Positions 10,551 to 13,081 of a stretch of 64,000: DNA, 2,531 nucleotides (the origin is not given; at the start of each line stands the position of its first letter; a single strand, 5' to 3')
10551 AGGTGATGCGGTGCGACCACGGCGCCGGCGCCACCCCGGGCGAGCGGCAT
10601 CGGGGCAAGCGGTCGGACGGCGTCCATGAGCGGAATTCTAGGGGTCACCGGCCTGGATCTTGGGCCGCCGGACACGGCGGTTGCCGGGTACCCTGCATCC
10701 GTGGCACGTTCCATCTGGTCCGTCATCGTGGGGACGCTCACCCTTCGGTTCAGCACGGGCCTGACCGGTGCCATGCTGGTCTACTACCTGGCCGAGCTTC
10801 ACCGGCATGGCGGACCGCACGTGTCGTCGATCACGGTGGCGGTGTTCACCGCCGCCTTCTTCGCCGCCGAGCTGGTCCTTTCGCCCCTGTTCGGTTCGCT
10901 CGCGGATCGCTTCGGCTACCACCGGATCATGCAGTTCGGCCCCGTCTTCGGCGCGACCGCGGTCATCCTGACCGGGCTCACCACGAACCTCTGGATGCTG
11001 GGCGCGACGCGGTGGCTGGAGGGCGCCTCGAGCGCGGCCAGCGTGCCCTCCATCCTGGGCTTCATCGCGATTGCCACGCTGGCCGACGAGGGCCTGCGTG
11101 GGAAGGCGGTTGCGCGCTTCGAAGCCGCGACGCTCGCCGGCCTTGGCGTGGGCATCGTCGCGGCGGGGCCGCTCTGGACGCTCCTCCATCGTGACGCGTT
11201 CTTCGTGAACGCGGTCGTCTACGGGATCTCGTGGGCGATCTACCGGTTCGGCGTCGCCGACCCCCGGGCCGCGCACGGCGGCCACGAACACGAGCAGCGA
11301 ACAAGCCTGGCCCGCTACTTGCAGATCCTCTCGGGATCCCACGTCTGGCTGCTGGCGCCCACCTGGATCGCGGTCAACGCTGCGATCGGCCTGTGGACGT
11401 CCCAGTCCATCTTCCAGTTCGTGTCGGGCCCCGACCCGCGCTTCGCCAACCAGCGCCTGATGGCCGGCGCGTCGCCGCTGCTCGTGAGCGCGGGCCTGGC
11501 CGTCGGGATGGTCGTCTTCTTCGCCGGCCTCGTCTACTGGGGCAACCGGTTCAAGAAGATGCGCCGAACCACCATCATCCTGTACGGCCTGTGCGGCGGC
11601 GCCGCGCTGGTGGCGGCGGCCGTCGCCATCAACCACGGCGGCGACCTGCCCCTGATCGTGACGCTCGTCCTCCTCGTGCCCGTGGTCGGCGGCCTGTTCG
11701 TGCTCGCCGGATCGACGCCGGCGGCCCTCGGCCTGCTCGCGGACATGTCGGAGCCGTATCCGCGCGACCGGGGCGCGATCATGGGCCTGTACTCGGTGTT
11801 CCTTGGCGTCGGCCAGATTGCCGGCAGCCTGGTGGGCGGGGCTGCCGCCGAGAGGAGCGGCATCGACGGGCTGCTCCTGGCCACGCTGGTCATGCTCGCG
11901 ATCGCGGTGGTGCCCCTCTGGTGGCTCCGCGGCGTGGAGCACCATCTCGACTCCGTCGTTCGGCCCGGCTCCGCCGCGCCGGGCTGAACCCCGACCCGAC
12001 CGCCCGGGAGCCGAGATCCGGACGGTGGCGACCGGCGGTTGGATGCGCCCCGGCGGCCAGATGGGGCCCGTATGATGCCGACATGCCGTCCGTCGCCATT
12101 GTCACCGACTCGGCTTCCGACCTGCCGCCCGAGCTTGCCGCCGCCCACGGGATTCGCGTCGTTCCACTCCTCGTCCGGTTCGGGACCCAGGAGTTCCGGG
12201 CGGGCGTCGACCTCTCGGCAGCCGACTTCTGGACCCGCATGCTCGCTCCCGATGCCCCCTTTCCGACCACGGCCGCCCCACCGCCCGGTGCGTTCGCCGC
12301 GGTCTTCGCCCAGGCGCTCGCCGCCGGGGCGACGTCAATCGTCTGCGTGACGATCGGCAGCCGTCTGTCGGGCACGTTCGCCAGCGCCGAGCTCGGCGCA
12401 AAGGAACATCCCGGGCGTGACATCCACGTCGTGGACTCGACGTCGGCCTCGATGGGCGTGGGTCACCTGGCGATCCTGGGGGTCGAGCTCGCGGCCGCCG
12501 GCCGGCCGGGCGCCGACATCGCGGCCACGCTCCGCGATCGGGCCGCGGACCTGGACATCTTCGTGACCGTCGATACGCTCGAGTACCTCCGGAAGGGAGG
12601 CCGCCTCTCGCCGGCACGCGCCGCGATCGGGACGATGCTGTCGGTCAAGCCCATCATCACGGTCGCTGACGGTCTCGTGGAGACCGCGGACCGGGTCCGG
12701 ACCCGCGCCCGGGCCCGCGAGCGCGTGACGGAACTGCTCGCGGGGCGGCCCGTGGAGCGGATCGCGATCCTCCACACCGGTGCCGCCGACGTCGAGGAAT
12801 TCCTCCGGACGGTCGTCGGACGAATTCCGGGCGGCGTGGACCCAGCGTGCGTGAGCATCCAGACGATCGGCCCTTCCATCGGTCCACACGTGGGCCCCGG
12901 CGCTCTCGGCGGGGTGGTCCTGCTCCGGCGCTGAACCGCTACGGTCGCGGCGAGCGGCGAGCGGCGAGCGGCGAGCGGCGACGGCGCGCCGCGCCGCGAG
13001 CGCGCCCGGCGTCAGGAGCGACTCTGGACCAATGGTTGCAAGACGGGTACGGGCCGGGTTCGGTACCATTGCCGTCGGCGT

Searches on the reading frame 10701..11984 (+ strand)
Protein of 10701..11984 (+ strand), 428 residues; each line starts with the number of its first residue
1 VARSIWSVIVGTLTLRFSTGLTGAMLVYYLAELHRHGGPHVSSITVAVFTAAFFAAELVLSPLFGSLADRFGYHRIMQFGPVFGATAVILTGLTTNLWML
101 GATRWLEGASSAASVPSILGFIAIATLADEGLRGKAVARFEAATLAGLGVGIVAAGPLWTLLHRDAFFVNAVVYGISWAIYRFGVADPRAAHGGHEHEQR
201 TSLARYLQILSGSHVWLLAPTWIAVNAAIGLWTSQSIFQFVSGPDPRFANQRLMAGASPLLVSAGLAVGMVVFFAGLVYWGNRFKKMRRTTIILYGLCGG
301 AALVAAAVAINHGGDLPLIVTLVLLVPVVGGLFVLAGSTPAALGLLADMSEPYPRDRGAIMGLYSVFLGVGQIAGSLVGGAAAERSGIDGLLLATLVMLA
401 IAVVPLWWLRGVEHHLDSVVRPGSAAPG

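Call 47: search_protein_families(library=pfam, proteins=[window:10701-11984:+], max_evalue=0.0001)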
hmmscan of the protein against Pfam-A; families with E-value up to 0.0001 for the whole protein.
window:10701-11984:+ (428 aa): 1 family
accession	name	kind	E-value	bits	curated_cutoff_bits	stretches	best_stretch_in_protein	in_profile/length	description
PF07690.21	MFS_1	-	1.1e-27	97.4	33.4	2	9-322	2-300/347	Major Facilitator Superfamily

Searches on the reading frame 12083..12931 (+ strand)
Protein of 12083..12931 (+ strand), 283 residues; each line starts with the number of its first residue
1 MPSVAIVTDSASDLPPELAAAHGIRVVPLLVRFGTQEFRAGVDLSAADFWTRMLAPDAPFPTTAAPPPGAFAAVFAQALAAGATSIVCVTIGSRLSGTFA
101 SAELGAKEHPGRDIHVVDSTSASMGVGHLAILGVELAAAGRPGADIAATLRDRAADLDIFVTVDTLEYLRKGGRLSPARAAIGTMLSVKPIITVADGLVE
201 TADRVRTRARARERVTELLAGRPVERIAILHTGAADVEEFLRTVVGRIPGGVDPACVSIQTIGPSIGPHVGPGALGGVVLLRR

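Call 48: search_protein_families(library=pfam, proteins=[window:12083-12931:+], max_evalue=0.0001)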
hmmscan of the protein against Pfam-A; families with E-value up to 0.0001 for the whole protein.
window:12083-12931:+ (283 aa): 1 family
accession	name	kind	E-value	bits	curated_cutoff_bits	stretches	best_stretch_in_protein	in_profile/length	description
PF02645.21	DegV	-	6.1e-71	239.4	27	1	4-279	2-277/280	Uncharacterised protein, DegV family COG1307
